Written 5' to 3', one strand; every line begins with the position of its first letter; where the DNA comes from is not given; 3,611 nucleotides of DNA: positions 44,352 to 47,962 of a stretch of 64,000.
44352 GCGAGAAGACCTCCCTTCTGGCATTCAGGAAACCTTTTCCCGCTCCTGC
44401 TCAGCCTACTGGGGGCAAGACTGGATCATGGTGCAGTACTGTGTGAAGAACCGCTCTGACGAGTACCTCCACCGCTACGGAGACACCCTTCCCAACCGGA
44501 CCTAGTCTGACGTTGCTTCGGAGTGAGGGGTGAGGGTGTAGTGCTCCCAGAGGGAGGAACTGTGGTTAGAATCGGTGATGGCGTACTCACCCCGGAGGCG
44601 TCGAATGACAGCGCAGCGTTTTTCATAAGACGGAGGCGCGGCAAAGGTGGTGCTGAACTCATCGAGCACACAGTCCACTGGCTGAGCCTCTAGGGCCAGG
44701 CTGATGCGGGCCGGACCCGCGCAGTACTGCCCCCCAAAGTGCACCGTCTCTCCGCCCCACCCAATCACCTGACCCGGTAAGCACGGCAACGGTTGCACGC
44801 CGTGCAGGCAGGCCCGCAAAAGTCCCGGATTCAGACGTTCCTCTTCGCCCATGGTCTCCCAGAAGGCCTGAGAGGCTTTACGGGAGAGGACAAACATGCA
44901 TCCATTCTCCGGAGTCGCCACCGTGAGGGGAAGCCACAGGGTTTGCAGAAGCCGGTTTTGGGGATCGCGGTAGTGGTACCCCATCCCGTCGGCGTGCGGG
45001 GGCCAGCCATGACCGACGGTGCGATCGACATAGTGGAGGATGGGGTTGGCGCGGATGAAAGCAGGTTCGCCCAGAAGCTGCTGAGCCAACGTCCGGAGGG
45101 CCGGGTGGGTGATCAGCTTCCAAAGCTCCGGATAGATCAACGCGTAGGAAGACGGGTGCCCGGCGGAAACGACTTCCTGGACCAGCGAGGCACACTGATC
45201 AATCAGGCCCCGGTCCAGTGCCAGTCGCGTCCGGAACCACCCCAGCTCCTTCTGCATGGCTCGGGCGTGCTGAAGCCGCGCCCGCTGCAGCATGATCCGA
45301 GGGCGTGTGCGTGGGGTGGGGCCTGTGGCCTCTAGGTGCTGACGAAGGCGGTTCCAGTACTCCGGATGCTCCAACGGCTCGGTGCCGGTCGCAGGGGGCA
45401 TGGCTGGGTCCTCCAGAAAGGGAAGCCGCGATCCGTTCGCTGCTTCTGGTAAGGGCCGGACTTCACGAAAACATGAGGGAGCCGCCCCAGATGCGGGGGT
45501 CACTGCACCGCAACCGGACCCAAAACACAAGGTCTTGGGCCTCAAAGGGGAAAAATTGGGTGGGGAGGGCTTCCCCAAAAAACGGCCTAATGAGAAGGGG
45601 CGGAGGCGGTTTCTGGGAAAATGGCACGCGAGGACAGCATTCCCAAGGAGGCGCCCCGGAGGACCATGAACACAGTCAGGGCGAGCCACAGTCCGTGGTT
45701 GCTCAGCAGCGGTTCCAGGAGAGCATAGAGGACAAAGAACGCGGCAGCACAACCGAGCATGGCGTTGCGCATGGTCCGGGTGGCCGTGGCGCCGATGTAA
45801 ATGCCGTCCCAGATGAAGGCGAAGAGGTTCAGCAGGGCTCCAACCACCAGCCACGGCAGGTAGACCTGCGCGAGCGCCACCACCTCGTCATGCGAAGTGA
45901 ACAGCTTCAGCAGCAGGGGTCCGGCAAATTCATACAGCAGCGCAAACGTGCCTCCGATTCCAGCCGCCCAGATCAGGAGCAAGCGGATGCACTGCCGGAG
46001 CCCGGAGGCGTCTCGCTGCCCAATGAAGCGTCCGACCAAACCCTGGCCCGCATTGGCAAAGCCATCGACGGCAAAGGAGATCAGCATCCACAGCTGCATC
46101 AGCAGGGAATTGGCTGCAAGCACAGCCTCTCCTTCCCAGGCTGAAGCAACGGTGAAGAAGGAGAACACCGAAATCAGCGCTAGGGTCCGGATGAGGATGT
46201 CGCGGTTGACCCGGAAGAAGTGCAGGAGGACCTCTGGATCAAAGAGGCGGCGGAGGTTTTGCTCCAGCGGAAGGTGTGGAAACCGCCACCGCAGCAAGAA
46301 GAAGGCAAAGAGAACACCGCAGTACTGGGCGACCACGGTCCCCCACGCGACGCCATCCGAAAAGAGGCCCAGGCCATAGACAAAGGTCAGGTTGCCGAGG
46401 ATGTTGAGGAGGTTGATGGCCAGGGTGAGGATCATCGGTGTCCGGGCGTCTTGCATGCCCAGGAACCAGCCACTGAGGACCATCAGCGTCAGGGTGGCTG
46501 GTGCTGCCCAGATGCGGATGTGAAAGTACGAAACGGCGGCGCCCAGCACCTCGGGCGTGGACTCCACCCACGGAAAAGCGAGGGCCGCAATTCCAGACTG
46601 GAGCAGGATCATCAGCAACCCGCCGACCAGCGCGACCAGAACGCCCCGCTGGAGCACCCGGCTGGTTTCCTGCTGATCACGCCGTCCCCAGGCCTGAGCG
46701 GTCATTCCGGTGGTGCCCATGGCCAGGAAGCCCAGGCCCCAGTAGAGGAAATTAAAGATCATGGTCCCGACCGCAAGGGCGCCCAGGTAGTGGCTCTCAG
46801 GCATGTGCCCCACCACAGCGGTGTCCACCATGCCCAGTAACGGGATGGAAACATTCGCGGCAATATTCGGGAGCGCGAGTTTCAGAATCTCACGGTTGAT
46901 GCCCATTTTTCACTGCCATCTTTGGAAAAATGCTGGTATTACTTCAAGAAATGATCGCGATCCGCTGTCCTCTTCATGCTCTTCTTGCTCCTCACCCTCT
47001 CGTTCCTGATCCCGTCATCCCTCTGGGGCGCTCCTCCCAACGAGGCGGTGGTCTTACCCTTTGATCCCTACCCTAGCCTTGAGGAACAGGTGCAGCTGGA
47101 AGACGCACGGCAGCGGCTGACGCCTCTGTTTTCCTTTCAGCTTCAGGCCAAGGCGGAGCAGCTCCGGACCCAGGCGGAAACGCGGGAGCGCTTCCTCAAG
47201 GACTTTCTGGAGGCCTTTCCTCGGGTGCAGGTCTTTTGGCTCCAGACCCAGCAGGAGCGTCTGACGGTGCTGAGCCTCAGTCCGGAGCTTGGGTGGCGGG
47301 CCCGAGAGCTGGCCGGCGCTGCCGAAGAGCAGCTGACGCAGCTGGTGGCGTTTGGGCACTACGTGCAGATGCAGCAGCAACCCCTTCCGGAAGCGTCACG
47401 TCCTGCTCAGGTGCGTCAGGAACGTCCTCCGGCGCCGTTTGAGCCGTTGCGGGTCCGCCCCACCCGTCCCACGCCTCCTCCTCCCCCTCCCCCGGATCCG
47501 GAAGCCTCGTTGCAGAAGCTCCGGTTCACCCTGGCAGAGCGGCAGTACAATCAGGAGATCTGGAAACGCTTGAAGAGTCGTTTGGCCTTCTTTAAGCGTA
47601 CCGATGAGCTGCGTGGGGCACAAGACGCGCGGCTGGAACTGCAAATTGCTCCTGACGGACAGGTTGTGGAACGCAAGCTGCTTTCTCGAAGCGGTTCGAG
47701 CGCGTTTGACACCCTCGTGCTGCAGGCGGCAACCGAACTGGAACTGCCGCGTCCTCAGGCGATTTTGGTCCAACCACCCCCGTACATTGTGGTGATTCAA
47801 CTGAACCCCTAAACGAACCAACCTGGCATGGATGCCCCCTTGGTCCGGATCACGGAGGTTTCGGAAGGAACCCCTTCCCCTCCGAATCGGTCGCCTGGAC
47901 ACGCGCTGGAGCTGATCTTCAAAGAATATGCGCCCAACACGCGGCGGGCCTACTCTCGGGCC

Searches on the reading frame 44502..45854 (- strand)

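Call 24: search_protein_families(library=pfam, proteins=[window:44502-45854:-], max_evalue=0.001)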
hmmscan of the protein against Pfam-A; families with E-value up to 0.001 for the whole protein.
window:44502-45854:- (450 aa): 1 family
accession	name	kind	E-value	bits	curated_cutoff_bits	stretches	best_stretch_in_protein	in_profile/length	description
PF05721.19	PhyH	-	4.9e-11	43.8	22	1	242-376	59-204/213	Phytanoyl-CoA dioxygenase (PhyH)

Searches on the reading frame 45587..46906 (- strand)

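Call 24: search_protein_families(library=pfam, proteins=[window:45587-46906:-], max_evalue=0.001)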
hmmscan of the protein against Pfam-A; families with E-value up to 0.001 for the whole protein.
window:45587-46906:- (439 aa): 1 family
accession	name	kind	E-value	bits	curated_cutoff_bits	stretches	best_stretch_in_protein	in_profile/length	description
PF01554.23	MatE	-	1.6e-41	142.1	24.9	2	13-172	1-159/161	MatE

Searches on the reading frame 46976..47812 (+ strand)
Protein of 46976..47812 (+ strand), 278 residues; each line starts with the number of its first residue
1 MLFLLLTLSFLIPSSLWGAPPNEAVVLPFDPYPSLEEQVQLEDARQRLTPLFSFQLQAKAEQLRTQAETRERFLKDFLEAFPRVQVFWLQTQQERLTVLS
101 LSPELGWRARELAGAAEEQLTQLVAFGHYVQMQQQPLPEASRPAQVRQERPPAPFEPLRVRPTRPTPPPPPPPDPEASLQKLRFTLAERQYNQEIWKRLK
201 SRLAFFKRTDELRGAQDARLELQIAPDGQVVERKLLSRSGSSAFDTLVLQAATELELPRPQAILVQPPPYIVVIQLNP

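Call 24: search_protein_families(library=pfam, proteins=[window:46976-47812:+], max_evalue=0.001)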
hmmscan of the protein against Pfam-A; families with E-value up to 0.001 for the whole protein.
window:46976-47812:+ (278 aa): 1 family
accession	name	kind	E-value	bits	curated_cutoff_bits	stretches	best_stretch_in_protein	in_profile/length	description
PF13103.11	TonB_2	-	1.2e-07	32.2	22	1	189-258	2-69/85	TonB C terminal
